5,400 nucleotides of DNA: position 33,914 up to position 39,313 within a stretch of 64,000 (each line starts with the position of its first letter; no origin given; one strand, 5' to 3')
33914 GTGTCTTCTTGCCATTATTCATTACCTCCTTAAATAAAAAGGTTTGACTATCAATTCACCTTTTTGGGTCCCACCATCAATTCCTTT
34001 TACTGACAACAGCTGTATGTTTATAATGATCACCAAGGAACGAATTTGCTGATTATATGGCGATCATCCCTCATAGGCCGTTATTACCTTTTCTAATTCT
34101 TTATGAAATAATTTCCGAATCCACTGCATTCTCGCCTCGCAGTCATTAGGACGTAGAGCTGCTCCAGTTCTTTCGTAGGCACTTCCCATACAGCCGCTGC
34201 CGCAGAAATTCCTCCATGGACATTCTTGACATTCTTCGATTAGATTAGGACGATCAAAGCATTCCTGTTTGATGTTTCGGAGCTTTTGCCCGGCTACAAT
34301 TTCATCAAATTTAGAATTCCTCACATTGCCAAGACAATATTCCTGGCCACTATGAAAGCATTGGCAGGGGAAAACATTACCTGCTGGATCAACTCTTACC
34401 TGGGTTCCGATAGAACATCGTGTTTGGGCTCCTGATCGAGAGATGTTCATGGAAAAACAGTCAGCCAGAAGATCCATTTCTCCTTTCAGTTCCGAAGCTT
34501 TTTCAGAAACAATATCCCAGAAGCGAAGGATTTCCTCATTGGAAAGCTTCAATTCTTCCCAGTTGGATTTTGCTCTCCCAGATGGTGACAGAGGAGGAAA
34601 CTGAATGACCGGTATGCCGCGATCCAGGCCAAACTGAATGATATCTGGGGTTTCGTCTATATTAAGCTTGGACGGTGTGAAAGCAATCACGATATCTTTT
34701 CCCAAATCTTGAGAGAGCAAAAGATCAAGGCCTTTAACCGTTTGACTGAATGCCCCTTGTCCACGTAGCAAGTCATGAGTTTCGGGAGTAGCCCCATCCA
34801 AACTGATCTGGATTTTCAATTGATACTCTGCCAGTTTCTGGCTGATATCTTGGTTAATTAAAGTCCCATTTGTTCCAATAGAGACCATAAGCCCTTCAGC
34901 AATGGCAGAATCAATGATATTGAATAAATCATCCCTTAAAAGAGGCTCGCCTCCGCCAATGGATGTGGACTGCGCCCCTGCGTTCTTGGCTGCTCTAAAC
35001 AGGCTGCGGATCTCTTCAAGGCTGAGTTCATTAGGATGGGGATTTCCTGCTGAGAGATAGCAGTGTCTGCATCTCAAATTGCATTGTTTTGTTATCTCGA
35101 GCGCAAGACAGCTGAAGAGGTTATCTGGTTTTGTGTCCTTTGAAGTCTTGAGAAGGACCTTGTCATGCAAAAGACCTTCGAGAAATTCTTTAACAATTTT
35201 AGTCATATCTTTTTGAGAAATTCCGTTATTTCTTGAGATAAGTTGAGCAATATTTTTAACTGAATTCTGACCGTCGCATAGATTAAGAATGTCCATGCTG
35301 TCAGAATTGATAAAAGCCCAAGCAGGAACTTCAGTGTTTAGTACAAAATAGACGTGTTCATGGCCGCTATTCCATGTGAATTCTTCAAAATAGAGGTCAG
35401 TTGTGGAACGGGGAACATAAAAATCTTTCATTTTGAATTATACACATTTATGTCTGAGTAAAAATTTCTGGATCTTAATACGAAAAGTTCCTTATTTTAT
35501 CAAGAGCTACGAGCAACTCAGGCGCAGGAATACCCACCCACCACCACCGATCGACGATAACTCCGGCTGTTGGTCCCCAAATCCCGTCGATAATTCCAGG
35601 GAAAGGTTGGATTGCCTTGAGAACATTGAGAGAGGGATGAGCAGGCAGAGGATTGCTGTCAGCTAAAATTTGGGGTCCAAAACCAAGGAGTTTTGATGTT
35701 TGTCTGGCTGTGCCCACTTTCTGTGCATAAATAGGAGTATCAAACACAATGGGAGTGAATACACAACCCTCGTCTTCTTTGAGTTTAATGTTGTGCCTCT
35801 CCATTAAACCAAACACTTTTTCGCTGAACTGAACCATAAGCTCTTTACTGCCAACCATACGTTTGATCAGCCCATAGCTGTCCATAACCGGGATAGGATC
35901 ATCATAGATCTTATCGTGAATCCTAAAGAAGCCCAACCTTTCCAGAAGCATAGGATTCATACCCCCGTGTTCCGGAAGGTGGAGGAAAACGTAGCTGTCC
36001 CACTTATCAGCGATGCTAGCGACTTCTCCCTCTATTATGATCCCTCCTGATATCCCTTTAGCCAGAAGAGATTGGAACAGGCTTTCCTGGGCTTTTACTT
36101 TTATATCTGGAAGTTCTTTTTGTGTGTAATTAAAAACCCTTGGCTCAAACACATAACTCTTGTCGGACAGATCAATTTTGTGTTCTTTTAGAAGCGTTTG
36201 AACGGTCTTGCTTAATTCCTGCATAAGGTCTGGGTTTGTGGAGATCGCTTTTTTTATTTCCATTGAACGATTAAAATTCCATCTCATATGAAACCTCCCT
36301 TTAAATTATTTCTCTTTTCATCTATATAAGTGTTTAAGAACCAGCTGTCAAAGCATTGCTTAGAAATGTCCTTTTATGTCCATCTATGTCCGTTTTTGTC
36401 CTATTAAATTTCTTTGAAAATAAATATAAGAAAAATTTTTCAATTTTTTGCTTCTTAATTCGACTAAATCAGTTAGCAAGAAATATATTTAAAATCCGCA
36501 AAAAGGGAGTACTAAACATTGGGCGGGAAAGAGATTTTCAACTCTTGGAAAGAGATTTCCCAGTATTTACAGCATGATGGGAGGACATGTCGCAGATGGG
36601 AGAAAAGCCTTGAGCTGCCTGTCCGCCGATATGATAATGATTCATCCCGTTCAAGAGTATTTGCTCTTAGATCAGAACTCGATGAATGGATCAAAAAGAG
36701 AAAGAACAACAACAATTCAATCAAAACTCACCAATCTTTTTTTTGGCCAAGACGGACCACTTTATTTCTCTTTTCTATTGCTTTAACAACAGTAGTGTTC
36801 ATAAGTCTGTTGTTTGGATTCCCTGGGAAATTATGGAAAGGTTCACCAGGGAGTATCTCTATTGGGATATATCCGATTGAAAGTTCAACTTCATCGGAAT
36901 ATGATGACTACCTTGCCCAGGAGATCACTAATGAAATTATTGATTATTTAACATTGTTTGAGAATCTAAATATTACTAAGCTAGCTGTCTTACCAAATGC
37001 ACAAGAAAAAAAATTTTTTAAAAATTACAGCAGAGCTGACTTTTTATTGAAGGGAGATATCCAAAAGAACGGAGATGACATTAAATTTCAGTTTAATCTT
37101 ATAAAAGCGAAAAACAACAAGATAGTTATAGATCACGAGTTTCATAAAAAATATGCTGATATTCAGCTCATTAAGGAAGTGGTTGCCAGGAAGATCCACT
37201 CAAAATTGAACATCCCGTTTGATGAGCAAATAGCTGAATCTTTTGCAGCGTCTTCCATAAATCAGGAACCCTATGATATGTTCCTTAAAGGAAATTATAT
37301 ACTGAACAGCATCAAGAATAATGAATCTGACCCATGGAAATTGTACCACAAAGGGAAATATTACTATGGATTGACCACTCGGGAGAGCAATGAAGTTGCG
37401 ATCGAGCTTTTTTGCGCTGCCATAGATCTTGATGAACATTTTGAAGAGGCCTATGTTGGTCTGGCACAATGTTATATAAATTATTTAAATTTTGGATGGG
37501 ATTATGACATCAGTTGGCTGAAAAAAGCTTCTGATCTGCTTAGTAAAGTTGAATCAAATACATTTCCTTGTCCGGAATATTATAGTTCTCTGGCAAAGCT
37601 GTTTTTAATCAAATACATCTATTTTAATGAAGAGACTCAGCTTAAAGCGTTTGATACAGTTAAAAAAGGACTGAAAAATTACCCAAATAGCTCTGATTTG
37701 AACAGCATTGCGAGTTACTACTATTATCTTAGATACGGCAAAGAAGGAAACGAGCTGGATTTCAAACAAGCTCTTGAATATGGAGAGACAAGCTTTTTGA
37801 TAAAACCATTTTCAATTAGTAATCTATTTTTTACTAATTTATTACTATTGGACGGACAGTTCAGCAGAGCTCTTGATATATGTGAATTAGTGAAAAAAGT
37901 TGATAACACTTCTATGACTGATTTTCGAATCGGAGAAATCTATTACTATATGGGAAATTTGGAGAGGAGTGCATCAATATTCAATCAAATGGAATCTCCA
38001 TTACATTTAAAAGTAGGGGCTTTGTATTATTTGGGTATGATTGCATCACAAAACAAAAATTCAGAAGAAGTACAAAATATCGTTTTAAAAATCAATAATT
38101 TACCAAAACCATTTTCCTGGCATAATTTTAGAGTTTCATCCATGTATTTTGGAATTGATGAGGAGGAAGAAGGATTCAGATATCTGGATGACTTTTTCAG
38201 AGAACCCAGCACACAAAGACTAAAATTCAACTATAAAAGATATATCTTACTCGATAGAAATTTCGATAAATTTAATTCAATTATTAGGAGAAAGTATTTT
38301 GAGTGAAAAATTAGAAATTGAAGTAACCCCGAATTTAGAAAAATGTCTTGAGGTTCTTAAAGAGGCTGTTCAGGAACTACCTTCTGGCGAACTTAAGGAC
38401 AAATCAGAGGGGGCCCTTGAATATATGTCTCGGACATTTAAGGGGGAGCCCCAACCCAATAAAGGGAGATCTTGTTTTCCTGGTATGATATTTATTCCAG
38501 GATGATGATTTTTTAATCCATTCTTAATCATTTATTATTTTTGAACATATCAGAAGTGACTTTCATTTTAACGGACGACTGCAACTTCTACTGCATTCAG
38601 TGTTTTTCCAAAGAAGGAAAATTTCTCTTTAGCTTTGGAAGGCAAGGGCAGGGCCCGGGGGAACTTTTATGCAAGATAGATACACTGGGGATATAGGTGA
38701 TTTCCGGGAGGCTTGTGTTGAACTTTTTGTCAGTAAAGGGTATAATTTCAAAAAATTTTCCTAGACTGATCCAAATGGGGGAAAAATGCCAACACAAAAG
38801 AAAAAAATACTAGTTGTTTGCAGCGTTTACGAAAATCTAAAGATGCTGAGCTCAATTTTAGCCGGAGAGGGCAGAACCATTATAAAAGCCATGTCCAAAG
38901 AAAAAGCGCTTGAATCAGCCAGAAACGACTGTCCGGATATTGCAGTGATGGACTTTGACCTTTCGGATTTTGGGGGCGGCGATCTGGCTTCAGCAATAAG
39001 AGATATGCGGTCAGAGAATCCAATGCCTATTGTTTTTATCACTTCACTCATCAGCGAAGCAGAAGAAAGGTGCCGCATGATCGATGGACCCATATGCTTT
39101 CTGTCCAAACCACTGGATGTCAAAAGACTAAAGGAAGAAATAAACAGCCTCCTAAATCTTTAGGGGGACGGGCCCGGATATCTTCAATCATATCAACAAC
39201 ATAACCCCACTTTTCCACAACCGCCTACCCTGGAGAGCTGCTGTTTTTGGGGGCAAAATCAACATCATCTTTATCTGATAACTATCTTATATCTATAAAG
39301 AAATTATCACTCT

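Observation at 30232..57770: Undescribed ~100-nt oriented repeat family docked onto gene ends (10 full copies plus 1 fragment in 27 kb)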

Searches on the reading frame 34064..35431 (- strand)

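Call 11: search_protein_families(library=pfam, proteins=[window:34064-35431:-])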
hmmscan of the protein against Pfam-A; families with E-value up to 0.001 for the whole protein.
window:34064-35431:- (455 aa): 3 families
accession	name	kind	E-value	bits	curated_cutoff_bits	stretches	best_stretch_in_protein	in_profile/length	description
PF04055.27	Radical_SAM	-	1.5e-24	87.4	29.5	1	112-245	2-143/166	Radical SAM superfamily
PF13186.11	SPASM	-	9e-10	39.1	21.5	1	342-405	5-67/67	Iron-sulfur cluster-binding domain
PF13353.11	Fer4_12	-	0.00099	19.9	22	0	115-215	13-117/137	4Fe-4S single cluster domain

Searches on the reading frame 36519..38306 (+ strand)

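Call 11: search_protein_families(library=pfam, proteins=[window:36519-38306:+])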
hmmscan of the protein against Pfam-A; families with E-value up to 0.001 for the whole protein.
window:36519-38306:+ (595 aa): 0 families

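Call 81: search_protein_families(library=ncbifam, max_evalue=0.01, proteins=[window:36519-38306:+])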
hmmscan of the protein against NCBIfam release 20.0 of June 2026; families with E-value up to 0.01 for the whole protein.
window:36519-38306:+ (595 aa): 3 families
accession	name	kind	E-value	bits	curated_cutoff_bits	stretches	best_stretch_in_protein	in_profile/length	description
NF049867.1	TP0183_fam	equivalog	7.8e-06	25.1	140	1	108-229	22-140/286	TP0183 family DNA metabolism protein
NF040959.1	MamA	equivalog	0.0033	16.9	200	0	445-517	50-123/204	magnetosome protein MamA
NF009037.0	PRK12370.1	equivalog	0.0057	15.1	589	0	169-327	178-313/553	HilA/EilA family virulence transcriptional regulator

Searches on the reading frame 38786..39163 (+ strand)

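Call 11: search_protein_families(library=pfam, proteins=[window:38786-39163:+])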
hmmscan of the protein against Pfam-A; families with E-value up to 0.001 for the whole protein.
window:38786-39163:+ (125 aa): 1 family
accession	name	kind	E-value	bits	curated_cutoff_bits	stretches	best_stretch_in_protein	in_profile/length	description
PF00072.30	Response_reg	-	5.1e-11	43.2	30.2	1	15-119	8-110/111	Response regulator receiver domain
